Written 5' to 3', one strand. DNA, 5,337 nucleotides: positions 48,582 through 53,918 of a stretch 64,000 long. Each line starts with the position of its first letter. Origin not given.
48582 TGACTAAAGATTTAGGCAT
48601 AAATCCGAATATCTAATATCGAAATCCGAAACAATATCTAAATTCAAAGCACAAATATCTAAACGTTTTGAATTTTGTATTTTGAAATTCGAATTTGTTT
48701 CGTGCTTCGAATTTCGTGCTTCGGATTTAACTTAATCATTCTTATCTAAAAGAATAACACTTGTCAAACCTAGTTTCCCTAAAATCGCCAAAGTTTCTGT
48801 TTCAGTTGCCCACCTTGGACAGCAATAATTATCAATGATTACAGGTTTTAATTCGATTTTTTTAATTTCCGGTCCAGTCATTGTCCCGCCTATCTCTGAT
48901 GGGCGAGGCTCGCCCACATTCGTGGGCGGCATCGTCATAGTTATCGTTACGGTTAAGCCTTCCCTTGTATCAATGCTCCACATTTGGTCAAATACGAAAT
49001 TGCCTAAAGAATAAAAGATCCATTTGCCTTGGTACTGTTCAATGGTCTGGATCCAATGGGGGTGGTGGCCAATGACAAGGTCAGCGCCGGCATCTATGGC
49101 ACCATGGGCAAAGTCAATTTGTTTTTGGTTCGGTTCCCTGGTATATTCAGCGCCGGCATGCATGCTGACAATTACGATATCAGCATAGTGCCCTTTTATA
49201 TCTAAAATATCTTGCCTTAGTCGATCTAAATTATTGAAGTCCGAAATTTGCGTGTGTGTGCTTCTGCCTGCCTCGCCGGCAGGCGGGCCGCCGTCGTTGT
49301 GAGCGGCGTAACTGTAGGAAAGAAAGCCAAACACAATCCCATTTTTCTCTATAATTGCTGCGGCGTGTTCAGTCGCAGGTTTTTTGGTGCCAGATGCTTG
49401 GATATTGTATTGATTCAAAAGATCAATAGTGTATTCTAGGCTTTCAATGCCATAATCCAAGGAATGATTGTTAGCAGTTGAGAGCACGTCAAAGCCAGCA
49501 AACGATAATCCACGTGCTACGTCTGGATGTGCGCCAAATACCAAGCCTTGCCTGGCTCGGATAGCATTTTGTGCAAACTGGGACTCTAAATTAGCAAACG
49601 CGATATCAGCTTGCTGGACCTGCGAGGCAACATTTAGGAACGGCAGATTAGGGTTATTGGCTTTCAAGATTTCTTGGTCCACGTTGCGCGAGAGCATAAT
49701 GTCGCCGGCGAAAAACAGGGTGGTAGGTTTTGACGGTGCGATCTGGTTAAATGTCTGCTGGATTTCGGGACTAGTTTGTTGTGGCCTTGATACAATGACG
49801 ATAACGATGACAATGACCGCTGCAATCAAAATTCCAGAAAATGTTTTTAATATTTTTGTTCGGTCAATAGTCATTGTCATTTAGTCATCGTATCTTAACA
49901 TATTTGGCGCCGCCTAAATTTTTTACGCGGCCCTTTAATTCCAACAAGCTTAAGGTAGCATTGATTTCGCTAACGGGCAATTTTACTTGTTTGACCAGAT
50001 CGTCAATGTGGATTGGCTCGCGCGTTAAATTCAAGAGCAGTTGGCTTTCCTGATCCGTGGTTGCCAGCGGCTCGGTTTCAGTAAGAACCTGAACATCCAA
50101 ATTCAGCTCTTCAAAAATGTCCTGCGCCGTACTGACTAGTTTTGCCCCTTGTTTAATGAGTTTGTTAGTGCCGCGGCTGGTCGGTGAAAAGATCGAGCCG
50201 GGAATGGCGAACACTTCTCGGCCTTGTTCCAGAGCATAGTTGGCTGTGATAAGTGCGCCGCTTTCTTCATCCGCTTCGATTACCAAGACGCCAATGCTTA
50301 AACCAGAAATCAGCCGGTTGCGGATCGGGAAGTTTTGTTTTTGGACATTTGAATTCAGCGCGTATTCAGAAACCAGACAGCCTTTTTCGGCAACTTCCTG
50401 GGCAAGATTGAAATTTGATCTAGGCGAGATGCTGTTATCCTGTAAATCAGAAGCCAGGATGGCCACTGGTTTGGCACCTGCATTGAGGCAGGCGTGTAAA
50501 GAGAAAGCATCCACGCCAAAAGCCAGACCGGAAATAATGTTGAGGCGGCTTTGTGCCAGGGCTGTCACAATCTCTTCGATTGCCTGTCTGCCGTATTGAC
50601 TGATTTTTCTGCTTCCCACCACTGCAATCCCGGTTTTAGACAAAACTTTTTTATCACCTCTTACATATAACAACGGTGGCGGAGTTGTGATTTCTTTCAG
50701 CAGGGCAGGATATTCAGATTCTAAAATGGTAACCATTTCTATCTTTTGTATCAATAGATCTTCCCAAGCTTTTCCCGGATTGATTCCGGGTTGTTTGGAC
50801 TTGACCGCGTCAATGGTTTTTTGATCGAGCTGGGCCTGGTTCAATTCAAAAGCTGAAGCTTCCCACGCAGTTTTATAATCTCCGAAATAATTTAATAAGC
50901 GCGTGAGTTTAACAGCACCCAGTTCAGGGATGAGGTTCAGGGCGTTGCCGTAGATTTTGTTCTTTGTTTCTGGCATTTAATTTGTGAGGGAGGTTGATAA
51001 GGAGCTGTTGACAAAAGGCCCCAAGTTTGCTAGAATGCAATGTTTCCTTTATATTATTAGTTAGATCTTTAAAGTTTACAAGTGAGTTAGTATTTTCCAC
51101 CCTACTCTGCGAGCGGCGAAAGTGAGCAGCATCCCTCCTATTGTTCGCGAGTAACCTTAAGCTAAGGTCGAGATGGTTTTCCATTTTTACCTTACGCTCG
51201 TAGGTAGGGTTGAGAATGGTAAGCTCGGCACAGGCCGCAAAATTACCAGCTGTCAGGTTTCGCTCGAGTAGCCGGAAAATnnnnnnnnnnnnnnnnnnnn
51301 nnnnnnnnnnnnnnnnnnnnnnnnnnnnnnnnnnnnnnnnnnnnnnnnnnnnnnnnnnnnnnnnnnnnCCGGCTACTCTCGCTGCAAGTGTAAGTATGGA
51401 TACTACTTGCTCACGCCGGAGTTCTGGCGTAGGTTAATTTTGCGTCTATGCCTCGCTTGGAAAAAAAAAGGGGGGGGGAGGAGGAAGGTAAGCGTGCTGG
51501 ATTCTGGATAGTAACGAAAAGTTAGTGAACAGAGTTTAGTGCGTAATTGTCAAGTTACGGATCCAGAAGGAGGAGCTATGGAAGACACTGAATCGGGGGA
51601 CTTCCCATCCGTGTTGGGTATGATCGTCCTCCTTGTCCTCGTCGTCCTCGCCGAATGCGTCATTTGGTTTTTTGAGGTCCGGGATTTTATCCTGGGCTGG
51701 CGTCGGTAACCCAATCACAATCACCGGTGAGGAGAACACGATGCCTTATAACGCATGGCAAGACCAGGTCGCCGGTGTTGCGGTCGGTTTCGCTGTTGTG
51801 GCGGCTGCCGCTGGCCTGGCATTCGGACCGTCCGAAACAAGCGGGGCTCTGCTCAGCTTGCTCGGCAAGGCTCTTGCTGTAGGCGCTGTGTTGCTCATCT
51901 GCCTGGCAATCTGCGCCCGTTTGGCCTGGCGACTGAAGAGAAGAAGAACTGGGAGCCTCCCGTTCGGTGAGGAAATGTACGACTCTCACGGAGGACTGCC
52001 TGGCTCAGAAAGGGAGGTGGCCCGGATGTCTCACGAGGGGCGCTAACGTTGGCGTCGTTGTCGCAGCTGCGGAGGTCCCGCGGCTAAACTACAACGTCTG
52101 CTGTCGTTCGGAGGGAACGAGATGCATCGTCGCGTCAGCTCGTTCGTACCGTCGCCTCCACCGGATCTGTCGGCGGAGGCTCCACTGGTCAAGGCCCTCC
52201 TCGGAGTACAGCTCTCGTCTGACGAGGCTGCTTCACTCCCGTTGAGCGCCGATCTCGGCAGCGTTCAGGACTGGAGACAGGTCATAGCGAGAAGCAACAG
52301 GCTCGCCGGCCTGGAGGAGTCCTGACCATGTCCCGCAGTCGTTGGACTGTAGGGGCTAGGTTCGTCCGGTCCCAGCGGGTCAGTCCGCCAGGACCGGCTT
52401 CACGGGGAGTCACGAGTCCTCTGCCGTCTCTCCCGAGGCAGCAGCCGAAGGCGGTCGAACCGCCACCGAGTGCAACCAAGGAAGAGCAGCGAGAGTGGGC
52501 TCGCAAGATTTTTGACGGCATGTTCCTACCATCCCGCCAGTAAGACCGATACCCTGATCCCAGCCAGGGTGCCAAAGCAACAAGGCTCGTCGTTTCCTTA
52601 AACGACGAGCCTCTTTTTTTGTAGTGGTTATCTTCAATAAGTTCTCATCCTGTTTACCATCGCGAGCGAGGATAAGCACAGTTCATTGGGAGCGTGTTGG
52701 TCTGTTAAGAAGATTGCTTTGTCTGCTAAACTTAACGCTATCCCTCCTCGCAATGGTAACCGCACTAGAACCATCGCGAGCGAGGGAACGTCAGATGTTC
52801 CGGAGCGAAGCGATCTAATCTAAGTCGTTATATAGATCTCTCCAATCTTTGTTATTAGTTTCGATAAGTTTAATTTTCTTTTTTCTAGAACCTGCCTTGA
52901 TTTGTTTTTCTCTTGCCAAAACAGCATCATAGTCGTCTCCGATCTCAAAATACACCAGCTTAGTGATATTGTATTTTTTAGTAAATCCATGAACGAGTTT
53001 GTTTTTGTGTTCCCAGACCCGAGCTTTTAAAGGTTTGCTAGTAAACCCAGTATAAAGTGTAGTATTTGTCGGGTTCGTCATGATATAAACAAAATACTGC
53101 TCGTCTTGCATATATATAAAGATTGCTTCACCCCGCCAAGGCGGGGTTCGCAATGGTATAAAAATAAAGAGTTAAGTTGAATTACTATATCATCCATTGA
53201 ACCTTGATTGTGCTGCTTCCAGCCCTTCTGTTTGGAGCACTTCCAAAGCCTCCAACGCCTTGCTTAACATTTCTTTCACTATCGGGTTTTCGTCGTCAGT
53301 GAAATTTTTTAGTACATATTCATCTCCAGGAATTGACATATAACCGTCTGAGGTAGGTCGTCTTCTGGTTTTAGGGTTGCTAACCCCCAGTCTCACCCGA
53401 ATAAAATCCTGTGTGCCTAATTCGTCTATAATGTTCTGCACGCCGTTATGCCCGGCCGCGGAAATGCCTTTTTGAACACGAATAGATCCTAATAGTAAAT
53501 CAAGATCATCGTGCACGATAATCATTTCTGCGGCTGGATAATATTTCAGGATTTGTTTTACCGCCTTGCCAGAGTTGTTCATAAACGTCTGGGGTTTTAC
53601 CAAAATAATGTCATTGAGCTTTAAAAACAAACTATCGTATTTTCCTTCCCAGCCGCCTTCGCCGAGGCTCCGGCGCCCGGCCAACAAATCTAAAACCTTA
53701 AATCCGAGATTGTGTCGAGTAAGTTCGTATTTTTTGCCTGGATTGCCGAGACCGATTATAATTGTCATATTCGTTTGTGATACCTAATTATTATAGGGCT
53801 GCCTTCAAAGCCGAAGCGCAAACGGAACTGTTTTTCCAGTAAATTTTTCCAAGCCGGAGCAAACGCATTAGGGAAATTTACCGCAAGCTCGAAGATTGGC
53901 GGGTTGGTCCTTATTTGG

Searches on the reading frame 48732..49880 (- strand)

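Call 27: search_protein_families(library=pfam, proteins=[window:48732-49880:-])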
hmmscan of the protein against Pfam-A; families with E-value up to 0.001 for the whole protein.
window:48732-49880:- (382 aa): 1 family
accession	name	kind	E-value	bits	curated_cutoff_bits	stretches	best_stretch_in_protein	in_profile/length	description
PF09587.15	PGA_cap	-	3.2e-74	250.1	27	1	54-299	1-255/255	Bacterial capsule synthesis protein PGA_cap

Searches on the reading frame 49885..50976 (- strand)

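Call 77: search_protein_families(library=pfam, max_evalue=1e-8, proteins=[window:49885-50976:-])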
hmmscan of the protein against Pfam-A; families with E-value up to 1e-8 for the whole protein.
window:49885-50976:- (363 aa): 2 families
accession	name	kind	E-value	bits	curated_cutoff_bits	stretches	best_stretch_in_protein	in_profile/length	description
PF02481.21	DNA_processg_A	-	1.3e-72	243.9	29.6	1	77-282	5-211/212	DNA recombination-mediator protein A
PF17782.7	DprA_WH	-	8.9e-14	51.7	22.9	1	302-356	6-60/61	DprA winged helix domain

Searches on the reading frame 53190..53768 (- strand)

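Call 77: search_protein_families(library=pfam, max_evalue=1e-8, proteins=[window:53190-53768:-])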
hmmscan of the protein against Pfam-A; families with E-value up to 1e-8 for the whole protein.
window:53190-53768:- (192 aa): 1 family
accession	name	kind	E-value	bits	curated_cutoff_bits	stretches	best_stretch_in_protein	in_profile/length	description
PF01195.25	Pept_tRNA_hydro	-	6.9e-55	186.2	27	1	3-191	1-183/183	Peptidyl-tRNA hydrolase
